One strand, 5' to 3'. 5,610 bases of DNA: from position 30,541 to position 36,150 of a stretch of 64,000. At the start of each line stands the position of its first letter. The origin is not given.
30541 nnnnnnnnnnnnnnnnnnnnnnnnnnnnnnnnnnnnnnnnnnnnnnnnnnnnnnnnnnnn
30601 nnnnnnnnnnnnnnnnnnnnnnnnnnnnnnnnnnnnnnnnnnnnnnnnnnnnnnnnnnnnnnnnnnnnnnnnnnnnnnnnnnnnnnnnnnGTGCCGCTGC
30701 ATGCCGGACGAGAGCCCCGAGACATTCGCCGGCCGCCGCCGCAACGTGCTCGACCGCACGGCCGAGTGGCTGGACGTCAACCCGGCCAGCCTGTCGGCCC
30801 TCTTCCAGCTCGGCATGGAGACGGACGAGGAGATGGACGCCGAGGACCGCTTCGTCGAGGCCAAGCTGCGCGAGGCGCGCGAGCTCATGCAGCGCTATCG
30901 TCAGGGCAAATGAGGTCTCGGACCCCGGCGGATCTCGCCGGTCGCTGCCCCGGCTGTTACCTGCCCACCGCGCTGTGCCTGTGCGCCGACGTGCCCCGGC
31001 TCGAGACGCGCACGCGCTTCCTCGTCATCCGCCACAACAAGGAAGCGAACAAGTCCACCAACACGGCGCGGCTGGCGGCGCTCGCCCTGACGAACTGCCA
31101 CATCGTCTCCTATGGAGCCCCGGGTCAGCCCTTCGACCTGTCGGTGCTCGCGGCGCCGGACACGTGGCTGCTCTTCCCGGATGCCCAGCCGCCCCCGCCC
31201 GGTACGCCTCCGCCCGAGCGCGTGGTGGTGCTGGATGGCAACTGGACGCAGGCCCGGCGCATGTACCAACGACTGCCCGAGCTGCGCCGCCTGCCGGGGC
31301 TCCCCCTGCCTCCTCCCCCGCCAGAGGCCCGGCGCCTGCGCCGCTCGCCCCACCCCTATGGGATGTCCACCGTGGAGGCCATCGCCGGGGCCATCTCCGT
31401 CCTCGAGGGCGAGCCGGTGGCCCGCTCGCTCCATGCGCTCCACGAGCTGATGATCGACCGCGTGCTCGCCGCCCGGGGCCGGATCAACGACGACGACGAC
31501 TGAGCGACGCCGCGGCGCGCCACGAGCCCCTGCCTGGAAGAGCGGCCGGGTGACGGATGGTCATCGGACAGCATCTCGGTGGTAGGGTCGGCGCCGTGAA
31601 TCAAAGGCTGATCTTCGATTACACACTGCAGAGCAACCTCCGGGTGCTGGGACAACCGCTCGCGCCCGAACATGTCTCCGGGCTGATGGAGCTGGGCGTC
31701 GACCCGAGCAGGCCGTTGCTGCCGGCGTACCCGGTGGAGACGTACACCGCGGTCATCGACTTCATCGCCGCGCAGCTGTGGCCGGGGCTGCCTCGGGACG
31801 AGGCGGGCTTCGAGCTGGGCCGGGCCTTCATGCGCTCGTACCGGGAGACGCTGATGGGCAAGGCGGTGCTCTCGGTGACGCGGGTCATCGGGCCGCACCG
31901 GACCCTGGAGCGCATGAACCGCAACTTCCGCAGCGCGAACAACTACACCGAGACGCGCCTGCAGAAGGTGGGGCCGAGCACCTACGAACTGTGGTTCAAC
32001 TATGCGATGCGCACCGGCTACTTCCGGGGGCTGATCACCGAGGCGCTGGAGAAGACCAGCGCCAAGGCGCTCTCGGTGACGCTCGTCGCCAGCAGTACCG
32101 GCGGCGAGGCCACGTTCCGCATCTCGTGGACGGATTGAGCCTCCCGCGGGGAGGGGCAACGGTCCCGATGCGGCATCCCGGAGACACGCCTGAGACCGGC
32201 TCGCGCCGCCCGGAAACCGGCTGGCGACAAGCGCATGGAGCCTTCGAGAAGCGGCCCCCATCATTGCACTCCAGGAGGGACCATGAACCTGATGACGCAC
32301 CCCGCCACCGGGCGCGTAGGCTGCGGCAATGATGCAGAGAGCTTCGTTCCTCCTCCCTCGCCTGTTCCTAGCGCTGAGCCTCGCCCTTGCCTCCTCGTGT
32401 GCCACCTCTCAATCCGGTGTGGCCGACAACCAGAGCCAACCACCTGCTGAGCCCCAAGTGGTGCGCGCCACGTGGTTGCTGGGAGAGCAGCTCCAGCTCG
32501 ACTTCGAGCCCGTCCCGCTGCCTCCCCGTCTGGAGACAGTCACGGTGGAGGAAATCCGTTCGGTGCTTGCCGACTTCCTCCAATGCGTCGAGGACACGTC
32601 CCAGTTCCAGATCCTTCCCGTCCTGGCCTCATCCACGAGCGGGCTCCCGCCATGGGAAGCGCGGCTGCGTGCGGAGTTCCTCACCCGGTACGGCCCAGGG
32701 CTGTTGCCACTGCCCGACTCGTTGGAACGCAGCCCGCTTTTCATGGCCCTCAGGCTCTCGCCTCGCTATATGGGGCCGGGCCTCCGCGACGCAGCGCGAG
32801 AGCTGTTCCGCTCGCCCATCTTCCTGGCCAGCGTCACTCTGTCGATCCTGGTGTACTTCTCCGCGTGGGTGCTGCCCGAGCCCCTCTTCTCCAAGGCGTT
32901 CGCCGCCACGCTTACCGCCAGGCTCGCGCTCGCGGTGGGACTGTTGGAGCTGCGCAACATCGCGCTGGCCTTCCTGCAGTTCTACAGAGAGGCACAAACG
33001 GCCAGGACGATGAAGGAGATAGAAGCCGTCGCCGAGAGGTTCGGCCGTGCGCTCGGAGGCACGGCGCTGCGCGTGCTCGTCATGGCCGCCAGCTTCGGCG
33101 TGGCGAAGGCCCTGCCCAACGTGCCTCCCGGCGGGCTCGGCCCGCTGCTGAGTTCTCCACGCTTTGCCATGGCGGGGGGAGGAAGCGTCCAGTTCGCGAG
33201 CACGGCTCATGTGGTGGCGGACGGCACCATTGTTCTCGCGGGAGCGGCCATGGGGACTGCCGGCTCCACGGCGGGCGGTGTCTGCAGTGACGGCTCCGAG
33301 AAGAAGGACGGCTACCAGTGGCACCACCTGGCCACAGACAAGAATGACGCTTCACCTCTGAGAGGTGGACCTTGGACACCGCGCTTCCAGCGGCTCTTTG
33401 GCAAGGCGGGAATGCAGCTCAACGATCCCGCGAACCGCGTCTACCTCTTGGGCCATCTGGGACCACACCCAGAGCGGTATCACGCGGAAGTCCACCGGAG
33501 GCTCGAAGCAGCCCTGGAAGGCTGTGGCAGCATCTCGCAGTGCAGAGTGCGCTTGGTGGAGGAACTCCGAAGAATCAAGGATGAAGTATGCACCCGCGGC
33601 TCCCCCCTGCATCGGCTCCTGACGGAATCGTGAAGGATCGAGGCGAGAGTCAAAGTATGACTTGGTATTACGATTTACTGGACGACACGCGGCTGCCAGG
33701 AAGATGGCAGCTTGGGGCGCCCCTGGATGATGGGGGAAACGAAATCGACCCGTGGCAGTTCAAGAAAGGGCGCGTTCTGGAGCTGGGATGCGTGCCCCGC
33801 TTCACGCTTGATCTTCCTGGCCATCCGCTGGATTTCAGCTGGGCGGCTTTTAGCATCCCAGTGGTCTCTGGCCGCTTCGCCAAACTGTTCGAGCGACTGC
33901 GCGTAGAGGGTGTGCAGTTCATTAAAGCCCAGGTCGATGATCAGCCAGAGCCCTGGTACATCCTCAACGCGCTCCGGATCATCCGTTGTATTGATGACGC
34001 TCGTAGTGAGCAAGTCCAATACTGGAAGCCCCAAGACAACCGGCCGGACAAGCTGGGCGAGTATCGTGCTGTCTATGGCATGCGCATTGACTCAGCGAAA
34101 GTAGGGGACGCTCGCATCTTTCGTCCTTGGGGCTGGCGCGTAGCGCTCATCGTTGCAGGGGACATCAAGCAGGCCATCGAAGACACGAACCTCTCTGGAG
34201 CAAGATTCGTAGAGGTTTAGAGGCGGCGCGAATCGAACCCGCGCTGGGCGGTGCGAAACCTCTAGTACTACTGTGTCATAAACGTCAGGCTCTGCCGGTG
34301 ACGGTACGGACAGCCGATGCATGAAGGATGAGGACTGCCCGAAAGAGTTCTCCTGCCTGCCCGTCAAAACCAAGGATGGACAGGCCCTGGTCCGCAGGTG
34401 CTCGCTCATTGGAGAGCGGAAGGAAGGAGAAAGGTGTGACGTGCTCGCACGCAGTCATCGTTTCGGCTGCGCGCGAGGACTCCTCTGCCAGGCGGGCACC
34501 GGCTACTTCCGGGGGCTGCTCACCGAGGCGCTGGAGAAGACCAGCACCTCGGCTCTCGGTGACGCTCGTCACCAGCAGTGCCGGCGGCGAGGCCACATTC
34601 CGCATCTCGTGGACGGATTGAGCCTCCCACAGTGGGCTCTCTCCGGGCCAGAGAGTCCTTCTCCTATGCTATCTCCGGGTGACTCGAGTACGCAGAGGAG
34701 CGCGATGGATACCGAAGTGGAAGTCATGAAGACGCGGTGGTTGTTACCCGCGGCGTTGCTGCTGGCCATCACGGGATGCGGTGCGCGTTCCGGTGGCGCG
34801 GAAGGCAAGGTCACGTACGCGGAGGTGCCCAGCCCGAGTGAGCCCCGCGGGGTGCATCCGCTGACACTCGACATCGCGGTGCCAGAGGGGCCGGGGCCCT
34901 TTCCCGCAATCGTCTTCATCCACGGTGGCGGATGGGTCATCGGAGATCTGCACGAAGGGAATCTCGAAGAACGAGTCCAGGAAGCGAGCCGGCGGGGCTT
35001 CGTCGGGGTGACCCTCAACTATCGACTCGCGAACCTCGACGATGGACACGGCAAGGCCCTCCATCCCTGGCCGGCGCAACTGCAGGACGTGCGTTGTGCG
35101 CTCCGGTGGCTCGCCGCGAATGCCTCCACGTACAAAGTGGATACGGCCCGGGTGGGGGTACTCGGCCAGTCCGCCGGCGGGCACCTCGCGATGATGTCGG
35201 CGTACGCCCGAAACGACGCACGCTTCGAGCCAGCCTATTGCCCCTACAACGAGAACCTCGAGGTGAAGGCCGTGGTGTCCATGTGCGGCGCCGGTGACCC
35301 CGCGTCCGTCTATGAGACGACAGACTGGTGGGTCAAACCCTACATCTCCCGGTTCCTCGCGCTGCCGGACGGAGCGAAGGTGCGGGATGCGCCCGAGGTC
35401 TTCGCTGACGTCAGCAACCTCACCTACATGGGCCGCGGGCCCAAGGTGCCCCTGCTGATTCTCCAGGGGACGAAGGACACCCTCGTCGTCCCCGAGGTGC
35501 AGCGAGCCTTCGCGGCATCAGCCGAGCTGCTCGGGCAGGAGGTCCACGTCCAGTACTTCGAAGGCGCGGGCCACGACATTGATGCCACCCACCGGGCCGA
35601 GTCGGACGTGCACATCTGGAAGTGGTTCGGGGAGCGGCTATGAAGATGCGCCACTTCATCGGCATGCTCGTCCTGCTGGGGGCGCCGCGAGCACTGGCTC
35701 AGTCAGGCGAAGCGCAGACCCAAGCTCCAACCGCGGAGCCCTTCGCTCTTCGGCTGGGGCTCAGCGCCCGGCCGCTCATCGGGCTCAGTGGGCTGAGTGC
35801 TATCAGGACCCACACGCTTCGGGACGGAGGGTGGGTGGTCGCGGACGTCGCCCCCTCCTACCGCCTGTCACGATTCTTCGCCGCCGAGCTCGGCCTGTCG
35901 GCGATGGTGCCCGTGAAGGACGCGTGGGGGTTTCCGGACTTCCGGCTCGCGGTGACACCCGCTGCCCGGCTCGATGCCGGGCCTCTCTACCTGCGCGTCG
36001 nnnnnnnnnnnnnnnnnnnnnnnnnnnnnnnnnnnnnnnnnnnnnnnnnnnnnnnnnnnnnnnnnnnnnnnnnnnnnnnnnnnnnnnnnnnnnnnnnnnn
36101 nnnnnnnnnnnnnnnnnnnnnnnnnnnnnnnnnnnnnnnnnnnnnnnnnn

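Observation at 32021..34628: Lipoprotein WHH/AHH-type HNH nuclease toxin plus immunity cassette, flanked by 130-bp direct repeats from the 3' end of the upstream gene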

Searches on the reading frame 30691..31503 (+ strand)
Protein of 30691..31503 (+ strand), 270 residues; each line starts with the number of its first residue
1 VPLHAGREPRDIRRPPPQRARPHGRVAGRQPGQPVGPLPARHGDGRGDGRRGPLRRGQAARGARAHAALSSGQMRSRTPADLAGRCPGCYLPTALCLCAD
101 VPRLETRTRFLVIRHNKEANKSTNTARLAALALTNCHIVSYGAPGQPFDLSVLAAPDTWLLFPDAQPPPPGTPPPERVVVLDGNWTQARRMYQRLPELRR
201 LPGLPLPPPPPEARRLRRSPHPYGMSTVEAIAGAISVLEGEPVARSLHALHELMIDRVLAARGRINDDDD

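Call 4: search_protein_families(library=pfam, proteins=[window:30691-31503:+], max_evalue=0.01)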
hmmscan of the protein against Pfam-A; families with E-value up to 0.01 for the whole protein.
window:30691-31503:+ (270 aa): 1 family
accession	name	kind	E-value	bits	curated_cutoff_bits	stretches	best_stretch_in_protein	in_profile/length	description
PF03942.20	DTW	-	1.1e-35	123.7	33.7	1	85-258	3-194/195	DTW domain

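Call 5: search_protein_families(library=ncbifam, proteins=[window:30691-31503:+], max_evalue=0.01)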
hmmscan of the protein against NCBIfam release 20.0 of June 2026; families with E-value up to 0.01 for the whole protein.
window:30691-31503:+ (270 aa): 0 families

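Call 11: find_related_loci(query=window:30691-31503:+, collection=genome_contigs, flank=10000)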
Query window:30691-31503:+ (270 aa) in genome_contigs; peptide patterns used: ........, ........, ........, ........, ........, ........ (x = any residue, [..] = any of these).
277 stretches matched a pattern; 47 encode a relative of the query (tblastn E <= 1e-3); 47 distinct loci.
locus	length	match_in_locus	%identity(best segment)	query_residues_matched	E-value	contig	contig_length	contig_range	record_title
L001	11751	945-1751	86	1-269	7e-121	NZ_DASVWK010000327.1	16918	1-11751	MAG: Archangium sp. isolate SMAG_U3368 k141_102740, whole genome shotgun sequence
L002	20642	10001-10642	88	58-270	3e-112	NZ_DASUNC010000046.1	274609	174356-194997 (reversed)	MAG: Archangium sp. isolate SMAG_U1589 k141_1030697, whole genome shotgun sequence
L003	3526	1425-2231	82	1-269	4e-113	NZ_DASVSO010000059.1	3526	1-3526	MAG: Archangium sp. isolate SMAG_U3264 k141_512099, whole genome shotgun sequence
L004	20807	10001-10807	83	1-269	2e-110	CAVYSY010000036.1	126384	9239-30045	MAG: uncultured delta proteobacterium isolate MFD05674.bin.2.184 genome assembly, contig: contig_54305, whole genome sho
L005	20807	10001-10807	87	1-269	4e-109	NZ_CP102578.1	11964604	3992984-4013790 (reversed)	Archangium gephyra strain SDU49 chromosome, complete genome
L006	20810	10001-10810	83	1-270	6e-109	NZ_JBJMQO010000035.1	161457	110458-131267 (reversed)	MAG: Archangium sp. isolate H3_16_all_fractions_metab_conc_11_70_0 k255_2209082, whole genome shotgun sequence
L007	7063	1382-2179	75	1-265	4e-108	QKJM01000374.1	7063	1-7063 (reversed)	MAG: Archangium sp. isolate SZUA-606 scaffold_45840, whole genome shotgun sequence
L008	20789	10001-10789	88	8-270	1e-105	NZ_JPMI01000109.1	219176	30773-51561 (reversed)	Archangium violaceum Cb vi76 contig00115, whole genome shotgun sequence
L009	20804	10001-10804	74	1-269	4e-104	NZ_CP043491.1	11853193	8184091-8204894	Cystobacter fuscus strain Cbf 10 chromosome, complete genome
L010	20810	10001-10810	89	1-269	3e-103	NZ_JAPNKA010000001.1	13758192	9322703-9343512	Archangium lansingense strain MIWBW ctg.000000F, whole genome shotgun sequence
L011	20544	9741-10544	89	1-268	6e-103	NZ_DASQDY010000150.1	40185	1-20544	MAG: Archangium sp. isolate SMAG_U11739 k141_1269135, whole genome shotgun sequence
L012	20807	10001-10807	88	1-269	1e-103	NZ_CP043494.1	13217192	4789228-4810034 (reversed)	Archangium minus strain Cbm 6 chromosome, complete genome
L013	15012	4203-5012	79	1-269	1e-100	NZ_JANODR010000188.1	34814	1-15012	MAG: Archangium sp. isolate VAR_17_metabat_108 VAR_17_k141_1712054, whole genome shotgun sequence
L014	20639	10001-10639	89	58-270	3e-100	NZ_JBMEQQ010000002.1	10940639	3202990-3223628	Archangium gephyra strain PVMSAZ contig_1, whole genome shotgun sequence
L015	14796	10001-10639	89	58-270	8e-100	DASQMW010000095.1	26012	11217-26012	MAG TPA_asm: Archangium sp. isolate SMAG_U10759 k141_140966, whole genome shotgun sequence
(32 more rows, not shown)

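Call 22: search_protein_families(library=ncbifam, proteins=[L006:10976-12673:+, L006:12685-13311:+], max_evalue=1)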
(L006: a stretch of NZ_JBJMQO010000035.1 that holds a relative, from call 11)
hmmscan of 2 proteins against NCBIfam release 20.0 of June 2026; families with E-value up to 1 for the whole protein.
L006:10976-12673:+ (565 aa): 1 family
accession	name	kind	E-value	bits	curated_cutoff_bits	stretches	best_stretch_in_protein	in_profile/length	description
NF050093.1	SitA5_escort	subfamily_domain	1.1e-63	215.2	160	1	89-332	32-260/262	SitA5 family polymorphic toxin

L006:12685-13311:+ (208 aa): 4 families
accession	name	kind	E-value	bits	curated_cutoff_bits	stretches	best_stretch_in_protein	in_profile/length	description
NF000421.1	penta_rpt_QnrVC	exception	0.0054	16.7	460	0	37-82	24-67/218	QnrVC family quinolone resistance pentapeptide repeat protein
NF033086.2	penta_rpt_Qnr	equivalog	0.0099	15.6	240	1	53-133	12-93/211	Qnr family pentapeptide repeat protein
NF051894.1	anti_phage_HalA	equivalog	0.046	12.9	250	1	36-131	35-122/338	anti-phage Hailong system effector protein HalA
NF000139.2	penta_rpt_QnrD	exception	0.097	12.6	425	0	53-84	35-66/214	QnrD family quinolone resistance pentapeptide repeat protein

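Call 23: search_protein_families(library=pfam, proteins=[L006:10976-12673:+, L006:12685-13311:+], max_evalue=1)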
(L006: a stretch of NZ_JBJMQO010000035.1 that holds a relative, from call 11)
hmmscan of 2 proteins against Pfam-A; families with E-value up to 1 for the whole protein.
L006:10976-12673:+ (565 aa): 0 families

L006:12685-13311:+ (208 aa): 3 families
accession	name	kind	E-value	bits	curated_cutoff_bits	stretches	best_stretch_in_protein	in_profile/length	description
PF00805.28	Pentapeptide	-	0.016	15.2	20.2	0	111-126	21-36/40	Pentapeptide repeats (8 copies)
PF13576.12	Pentapeptide_3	-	0.065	13.9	27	0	110-127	25-43/48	Pentapeptide repeats (9 copies)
PF18039.7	UBA_6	-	0.15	12.6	23.5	1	186-203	8-25/42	UBA-like domain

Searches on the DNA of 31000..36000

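Call 9: search_rna_families(source=window, start=31000, end=36000, threshold=evalue, max_evalue=1, show_alignments=3)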
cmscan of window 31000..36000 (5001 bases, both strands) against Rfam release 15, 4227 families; matches with E-value up to 1: 1.
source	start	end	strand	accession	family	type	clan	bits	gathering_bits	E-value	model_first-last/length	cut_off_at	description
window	35736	35794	+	RF02145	MEG8_1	Gene; lncRNA;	-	17.3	70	0.74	38-97/97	no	Maternally expressed 8 exon 1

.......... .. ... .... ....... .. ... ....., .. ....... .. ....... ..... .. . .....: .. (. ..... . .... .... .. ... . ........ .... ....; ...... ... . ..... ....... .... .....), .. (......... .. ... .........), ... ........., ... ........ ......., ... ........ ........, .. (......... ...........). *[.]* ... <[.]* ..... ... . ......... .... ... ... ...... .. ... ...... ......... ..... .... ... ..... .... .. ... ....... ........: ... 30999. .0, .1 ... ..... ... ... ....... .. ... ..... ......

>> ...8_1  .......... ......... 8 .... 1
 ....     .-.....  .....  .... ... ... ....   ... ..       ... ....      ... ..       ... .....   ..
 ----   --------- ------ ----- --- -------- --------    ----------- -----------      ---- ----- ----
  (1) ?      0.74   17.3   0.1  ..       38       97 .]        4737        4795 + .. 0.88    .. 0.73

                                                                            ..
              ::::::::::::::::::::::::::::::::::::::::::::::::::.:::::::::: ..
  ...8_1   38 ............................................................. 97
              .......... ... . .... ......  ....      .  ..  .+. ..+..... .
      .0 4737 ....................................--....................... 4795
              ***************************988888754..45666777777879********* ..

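Call 50: search_rna_families(source=window, start=34150, end=34400, threshold=evalue, max_evalue=10, show_alignments=2)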
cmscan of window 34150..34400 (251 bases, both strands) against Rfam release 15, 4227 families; matches with E-value up to 10: 3.
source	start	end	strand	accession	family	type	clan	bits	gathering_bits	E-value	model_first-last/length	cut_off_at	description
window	34358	34400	+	RF00892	mir-551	Gene; miRNA;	-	13.2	51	4.1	1-43/74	3'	mir-551 microRNA precursor family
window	34310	34348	+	RF01121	sR38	Gene; snRNA; snoRNA; CD-box;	-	8.8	50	9.9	1-59/59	no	Small nucleolar RNA sR38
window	34226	34243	-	RF00023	tmRNA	Gene;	CL00001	4.3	47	7.6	346-363/374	no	transfer-messenger RNA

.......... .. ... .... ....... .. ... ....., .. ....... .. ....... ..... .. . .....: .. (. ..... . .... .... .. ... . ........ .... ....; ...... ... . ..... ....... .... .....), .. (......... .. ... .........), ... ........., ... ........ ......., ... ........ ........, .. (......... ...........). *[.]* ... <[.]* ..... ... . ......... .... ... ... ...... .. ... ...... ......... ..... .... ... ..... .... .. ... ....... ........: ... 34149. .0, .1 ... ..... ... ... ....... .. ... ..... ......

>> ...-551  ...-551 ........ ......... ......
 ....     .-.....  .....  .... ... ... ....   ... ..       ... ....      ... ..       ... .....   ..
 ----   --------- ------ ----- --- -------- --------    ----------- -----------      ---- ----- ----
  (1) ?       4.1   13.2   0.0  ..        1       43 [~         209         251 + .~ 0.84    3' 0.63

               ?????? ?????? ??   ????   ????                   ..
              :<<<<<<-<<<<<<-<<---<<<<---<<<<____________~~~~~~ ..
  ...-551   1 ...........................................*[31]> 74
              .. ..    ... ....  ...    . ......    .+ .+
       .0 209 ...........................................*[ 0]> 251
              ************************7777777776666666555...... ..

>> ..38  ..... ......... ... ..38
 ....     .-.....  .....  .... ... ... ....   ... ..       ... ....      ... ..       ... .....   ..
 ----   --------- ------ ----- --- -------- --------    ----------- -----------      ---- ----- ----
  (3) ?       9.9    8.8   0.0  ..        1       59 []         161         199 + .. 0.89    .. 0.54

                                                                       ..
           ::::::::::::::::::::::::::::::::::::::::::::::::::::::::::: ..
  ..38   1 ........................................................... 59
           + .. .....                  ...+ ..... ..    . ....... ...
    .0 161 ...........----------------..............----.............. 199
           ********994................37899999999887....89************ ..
